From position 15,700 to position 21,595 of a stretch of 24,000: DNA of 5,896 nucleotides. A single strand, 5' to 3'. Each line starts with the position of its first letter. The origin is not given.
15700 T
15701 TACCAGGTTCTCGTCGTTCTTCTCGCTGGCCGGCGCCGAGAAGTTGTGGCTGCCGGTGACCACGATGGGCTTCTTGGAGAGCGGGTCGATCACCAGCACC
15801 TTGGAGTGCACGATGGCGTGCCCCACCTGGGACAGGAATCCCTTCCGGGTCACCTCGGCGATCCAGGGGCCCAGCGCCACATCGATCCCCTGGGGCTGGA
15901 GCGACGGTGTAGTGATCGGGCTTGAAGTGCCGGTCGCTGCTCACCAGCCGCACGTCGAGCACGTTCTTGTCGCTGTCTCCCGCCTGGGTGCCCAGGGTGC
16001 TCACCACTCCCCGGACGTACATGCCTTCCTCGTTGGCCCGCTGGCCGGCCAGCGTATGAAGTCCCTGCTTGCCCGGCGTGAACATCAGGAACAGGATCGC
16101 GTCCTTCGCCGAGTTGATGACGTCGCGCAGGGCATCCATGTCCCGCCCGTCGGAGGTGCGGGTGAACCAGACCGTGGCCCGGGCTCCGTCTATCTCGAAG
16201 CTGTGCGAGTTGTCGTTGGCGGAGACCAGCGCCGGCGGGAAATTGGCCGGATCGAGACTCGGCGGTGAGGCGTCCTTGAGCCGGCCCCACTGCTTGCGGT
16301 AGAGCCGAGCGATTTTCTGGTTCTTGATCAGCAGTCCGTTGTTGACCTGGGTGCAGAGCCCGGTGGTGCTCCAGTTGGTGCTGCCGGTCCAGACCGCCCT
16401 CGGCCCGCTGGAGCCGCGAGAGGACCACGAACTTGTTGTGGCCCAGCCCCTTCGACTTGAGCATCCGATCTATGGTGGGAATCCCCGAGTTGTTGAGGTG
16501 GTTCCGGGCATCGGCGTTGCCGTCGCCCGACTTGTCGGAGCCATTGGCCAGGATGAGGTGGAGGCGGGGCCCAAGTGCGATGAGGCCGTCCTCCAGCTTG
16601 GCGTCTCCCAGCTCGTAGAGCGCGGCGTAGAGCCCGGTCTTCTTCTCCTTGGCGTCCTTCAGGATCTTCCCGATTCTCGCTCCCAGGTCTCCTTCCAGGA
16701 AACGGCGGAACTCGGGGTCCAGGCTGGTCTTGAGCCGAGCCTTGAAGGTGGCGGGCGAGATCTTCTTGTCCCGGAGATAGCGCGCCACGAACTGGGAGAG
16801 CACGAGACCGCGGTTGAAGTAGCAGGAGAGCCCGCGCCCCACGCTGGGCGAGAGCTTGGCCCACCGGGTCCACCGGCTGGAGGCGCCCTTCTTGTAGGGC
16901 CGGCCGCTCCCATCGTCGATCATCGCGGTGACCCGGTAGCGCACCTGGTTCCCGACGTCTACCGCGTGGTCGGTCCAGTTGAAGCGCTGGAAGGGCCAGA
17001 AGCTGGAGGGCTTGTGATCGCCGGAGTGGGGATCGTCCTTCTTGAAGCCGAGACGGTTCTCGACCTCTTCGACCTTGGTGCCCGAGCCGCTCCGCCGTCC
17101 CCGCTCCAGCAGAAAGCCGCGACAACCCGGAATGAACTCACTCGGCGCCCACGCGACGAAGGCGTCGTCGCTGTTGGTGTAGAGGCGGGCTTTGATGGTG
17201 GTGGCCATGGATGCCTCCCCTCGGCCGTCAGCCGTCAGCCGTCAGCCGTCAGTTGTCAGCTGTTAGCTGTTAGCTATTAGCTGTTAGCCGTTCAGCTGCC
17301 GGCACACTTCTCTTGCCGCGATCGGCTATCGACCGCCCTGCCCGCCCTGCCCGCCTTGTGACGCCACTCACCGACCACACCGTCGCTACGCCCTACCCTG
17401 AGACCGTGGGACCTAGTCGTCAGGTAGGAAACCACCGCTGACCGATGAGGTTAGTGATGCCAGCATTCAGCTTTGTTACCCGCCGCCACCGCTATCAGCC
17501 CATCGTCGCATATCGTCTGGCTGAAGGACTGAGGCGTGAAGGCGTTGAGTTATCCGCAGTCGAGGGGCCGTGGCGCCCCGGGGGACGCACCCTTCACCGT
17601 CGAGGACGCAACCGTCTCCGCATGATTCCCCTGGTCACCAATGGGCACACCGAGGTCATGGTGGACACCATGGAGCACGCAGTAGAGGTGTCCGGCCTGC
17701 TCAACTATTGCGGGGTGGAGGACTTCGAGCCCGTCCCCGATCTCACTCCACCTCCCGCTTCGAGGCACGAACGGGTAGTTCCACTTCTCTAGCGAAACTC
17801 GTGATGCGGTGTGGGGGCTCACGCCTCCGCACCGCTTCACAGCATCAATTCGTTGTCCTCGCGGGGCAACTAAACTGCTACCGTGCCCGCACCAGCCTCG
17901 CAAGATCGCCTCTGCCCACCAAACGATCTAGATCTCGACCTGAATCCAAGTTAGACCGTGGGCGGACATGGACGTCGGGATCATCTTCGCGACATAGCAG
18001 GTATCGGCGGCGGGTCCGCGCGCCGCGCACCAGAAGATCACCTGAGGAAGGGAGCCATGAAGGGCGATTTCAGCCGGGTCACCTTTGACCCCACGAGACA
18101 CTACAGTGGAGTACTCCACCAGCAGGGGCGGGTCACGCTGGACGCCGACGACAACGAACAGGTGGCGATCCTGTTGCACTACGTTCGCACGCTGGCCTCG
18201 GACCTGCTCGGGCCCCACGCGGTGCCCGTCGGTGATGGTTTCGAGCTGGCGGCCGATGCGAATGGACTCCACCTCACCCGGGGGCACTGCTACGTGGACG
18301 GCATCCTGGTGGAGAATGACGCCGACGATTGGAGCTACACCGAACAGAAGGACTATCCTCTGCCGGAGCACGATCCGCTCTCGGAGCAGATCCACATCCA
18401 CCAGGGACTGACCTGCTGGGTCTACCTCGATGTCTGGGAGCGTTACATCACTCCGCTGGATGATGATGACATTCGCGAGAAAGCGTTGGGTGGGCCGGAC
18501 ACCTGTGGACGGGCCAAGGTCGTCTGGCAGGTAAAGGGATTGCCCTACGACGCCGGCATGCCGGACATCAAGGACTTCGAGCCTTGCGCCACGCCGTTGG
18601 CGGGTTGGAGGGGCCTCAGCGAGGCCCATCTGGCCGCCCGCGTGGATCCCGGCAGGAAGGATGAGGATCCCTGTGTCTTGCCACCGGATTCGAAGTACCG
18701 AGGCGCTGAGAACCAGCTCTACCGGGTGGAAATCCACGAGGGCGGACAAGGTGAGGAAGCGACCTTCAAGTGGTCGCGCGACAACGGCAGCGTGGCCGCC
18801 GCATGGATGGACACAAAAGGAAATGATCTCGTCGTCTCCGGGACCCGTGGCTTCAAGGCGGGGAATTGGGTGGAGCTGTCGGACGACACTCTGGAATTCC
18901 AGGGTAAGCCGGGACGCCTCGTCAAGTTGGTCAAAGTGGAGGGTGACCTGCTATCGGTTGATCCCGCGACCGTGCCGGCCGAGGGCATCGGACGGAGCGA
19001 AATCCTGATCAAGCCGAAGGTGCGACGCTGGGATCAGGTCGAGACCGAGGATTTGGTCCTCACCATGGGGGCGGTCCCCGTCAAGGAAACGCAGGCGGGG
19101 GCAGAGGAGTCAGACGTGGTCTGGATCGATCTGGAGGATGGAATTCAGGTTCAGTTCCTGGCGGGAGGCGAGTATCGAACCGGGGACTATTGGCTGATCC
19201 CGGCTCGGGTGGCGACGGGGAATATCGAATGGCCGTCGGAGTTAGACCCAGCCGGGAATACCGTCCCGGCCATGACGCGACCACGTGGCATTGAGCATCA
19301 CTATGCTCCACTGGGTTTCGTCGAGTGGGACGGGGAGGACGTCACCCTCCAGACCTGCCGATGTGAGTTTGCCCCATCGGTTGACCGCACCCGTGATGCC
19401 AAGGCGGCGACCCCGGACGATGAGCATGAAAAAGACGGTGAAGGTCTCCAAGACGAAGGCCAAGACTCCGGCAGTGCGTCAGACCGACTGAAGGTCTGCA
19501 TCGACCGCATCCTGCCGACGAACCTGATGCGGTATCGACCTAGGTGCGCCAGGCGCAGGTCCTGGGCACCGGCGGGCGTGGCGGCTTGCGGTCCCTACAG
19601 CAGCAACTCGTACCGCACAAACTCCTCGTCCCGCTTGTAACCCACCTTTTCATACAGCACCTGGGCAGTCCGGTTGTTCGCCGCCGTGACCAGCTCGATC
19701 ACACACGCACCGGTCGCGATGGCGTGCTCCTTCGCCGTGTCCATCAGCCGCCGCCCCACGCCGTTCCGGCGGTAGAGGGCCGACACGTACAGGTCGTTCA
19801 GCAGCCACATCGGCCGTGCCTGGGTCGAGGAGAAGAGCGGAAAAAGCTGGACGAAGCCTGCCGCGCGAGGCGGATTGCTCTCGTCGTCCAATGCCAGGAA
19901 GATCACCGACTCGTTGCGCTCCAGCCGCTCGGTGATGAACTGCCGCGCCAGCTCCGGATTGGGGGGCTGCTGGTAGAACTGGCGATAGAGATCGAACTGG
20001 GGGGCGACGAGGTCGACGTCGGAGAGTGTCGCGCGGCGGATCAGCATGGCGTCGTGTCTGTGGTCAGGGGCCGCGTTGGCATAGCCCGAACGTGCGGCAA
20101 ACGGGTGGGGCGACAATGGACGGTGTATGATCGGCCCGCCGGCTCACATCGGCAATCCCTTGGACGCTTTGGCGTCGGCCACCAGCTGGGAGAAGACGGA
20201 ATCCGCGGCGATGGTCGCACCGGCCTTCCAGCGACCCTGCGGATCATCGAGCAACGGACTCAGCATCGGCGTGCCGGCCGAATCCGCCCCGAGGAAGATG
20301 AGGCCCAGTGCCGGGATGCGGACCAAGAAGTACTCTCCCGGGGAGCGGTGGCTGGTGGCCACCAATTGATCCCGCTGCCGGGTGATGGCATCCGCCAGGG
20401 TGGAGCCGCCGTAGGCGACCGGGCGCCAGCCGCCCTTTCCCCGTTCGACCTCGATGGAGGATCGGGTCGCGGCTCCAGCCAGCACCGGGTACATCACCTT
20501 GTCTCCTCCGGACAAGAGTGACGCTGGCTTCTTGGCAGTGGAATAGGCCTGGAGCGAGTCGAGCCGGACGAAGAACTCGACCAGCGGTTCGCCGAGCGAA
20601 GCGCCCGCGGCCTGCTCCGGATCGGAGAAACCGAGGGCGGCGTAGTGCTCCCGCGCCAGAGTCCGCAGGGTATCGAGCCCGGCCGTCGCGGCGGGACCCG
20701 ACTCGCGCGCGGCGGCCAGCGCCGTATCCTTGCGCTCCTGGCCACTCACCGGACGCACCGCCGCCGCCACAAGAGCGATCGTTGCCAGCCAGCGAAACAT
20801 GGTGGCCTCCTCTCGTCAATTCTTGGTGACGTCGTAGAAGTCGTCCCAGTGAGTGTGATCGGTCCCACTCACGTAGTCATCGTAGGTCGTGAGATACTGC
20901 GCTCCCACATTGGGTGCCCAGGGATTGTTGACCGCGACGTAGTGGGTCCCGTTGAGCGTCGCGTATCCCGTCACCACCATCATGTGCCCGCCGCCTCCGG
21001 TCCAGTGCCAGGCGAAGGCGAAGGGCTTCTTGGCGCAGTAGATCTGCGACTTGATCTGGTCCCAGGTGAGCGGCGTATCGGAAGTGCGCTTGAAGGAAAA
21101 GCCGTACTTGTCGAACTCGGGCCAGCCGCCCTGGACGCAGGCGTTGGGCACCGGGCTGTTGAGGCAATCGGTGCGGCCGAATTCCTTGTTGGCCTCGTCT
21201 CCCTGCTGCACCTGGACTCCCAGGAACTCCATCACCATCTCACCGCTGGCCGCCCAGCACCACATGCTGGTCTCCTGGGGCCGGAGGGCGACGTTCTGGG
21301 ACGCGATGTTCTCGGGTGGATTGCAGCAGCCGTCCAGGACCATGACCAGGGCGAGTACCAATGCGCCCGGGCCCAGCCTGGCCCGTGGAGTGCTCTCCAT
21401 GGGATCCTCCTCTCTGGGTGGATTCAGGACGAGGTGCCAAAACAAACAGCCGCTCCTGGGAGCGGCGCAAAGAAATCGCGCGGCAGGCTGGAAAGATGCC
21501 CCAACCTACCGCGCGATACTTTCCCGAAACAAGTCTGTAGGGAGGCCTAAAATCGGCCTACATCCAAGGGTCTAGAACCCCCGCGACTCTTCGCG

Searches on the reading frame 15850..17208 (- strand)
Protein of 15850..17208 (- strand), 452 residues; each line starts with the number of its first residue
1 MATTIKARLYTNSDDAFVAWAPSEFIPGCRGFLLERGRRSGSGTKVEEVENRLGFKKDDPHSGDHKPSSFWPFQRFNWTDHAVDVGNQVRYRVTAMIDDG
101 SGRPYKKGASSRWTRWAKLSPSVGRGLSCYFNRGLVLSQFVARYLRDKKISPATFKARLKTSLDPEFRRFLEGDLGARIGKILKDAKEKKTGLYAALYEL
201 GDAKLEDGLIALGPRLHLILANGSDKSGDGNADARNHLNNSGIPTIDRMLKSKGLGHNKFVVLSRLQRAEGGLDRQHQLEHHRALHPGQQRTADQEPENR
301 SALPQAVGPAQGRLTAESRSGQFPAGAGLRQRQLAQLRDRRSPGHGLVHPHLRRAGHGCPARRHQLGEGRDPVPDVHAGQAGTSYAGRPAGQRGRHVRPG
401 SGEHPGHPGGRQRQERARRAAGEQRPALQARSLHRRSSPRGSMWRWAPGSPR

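Call 60: find_encoding_contigs(protein=window:15850-17208:-, flank=10000, max_places=2)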
Protein window:15850-17208:- (452 aa): no gene with exactly this product is on record in the collection.

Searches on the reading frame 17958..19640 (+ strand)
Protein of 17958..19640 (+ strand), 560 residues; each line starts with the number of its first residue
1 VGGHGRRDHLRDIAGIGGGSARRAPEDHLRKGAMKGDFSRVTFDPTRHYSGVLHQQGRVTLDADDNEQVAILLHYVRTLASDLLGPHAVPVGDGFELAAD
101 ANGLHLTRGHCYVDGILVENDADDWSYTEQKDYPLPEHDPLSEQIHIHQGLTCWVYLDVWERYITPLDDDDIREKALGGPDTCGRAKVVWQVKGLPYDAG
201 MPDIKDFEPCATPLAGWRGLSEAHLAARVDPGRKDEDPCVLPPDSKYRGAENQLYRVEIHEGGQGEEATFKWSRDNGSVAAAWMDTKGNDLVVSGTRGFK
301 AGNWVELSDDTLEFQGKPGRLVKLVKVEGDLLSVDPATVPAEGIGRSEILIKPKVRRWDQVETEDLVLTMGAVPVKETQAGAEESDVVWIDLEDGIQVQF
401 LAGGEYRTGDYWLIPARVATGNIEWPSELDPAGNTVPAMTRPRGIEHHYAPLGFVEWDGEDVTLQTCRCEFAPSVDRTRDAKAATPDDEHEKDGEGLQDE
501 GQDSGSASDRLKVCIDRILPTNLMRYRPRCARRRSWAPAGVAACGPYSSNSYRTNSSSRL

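Call 7: search_protein_families(library=pfam, max_evalue=0.01, proteins=[window:17958-19640:+])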
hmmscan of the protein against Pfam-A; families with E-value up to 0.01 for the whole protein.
window:17958-19640:+ (560 aa): 1 family
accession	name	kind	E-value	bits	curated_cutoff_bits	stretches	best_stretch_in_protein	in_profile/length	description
PF20129.4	DUF6519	-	6e-80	269.9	22.4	2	224-477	262-532/593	Family of unknown function (DUF6519)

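Call 25: search_protein_families(library=padloc, max_evalue=0.01, proteins=[window:17958-19640:+])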
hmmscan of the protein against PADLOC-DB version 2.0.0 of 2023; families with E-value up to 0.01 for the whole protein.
window:17958-19640:+ (560 aa): 0 families

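Call 26: search_protein_families(library=ncbifam, max_evalue=0.01, proteins=[window:17958-19640:+])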
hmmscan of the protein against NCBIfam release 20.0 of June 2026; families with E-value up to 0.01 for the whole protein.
window:17958-19640:+ (560 aa): 0 families

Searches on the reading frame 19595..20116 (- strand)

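Call 32: search_protein_families(library=pfam, max_evalue=0.001, proteins=[window:19595-20116:-])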
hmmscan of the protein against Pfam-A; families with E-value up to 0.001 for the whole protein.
window:19595-20116:- (173 aa): 6 families
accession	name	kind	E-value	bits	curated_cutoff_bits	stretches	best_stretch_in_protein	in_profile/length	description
PF00583.31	Acetyltransf_1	-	4.3e-16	59.7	20.7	1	42-160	6-116/116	Acetyltransferase (GNAT) family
PF13508.13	Acetyltransf_7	-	2.9e-13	50.4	27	1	70-161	3-83/84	Acetyltransferase (GNAT) domain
PF13673.13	Acetyltransf_10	-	9.6e-09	35.7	23.6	1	105-164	53-111/128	Acetyltransferase (GNAT) domain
PF08445.16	FR47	-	2e-05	24.9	22.1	1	106-165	24-82/86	FR47-like protein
PF13302.13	Acetyltransf_3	-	7.9e-05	23.8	25.4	1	25-161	3-138/138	Acetyltransferase (GNAT) domain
PF13880.12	Acetyltransf_13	-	0.00034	20.8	22.8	1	107-134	8-35/69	ESCO1/2 acetyl-transferase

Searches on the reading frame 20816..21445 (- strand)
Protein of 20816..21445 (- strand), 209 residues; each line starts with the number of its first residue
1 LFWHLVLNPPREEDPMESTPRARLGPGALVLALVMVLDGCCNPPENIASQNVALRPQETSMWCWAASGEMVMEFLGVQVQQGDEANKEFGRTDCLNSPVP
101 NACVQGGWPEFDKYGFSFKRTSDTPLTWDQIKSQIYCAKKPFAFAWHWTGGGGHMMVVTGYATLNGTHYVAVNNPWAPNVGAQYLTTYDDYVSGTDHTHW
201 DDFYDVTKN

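Call 32: search_protein_families(library=pfam, max_evalue=0.001, proteins=[window:20816-21445:-])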
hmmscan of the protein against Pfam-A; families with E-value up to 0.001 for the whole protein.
window:20816-21445:- (209 aa): 2 families
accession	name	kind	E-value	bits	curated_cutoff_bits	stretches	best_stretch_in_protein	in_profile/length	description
PF12385.14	Peptidase_C70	-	2.7e-10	40.8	19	1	49-178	4-126/141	Papain-like cysteine protease AvrRpt2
PF13529.12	Peptidase_C39_2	-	7.6e-07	30.2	24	1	51-176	2-143/143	Peptidase_C39 like family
